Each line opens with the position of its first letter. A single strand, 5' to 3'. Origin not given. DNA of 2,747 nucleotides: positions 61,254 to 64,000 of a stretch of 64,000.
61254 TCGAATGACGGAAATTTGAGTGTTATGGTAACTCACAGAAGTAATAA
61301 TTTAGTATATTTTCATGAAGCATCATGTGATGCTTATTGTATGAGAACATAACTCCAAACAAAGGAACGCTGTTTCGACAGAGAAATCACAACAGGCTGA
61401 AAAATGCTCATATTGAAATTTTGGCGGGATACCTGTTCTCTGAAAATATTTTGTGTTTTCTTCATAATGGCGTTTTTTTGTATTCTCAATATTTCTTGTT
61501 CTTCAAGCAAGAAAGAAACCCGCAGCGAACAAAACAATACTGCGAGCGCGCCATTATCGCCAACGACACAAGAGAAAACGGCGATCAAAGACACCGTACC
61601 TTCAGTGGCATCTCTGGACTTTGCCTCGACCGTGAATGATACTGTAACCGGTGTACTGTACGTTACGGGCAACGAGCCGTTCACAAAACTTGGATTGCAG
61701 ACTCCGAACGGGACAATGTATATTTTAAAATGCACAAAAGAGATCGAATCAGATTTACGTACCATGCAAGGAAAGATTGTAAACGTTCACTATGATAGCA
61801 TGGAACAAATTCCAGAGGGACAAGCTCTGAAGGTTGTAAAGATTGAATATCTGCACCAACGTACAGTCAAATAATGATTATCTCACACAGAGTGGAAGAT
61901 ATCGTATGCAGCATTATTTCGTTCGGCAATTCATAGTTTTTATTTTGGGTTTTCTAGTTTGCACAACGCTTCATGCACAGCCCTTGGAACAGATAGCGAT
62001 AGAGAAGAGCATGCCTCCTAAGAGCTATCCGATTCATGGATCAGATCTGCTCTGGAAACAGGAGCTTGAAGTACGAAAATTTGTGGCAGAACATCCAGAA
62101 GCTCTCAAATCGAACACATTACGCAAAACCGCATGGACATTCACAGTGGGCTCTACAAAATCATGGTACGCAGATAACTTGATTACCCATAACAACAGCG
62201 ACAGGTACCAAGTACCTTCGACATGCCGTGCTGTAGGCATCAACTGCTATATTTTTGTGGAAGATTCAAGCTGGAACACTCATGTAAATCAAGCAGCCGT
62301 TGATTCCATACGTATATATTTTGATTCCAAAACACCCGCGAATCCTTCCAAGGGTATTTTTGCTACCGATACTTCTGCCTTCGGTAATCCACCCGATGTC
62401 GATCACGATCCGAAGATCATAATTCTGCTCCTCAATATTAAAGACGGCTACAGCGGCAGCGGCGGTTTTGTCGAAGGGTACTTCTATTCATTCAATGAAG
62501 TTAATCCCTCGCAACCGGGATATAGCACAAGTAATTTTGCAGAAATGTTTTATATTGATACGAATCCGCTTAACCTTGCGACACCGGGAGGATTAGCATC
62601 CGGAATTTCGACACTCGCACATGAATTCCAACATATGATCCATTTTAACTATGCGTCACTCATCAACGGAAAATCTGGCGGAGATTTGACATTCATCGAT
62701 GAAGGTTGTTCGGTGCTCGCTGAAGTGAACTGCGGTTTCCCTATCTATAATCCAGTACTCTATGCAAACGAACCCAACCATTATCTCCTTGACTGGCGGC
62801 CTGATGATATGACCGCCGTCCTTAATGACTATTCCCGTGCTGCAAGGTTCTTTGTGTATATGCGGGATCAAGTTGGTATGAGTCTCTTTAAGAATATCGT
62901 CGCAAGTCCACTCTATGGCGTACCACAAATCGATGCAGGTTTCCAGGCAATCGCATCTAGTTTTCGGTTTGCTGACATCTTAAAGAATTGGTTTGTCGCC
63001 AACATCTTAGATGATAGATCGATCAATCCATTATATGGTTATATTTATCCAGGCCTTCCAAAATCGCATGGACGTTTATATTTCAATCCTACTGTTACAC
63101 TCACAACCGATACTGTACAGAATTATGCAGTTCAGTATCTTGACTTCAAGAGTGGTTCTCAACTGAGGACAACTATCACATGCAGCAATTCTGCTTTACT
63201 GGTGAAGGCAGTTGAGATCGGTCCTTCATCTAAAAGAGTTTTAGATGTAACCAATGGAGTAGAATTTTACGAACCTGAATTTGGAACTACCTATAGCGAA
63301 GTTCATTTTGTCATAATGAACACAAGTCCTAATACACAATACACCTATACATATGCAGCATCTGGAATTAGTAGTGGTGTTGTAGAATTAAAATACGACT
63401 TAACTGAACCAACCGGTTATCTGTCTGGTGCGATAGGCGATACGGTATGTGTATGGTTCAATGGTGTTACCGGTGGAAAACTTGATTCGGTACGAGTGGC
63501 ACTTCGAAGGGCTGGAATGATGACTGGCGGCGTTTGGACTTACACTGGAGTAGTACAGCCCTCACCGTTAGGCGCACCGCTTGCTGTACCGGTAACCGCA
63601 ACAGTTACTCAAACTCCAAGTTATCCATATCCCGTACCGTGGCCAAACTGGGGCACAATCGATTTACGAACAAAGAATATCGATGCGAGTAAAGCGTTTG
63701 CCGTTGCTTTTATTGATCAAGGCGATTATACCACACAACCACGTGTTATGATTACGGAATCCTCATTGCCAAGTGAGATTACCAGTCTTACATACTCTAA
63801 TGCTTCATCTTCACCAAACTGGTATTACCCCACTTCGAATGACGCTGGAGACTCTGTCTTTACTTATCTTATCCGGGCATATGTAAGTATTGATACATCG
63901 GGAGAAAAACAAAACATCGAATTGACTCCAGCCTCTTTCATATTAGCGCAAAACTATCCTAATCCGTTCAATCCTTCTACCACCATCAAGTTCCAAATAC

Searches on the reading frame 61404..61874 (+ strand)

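Call 39: search_protein_families(library=pfam, proteins=[window:61404-61874:+])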
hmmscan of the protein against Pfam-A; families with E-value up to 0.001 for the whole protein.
window:61404-61874:+ (156 aa): 0 families

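Call 44: search_protein_families(library=pfam, proteins=[window:61404-61871:+], max_evalue=1)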
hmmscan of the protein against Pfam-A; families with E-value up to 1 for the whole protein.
window:61404-61871:+ (156 aa): 3 families
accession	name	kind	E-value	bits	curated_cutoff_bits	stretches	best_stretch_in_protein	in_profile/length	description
PF07330.17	DUF1467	-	0.0011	19.3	29.4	1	13-65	7-60/83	Protein of unknown function (DUF1467)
PF09716.15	ETRAMP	-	0.064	13.7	29.1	1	14-48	5-28/81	Malarial early transcribed membrane protein (ETRAMP)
PF25184.1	YxzE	-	0.17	13.4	40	1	16-48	6-35/65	YxzE-like putative bacteriocin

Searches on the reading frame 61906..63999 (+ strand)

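Call 39: search_protein_families(library=pfam, proteins=[window:61906-63999:+])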
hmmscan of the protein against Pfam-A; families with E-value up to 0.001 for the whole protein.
window:61906-63999:+ (698 aa): 1 family
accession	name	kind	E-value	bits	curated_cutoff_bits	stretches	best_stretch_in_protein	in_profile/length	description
PF10460.15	Peptidase_M30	-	3.5e-07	29.6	25.8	1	166-366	77-286/369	Peptidase M30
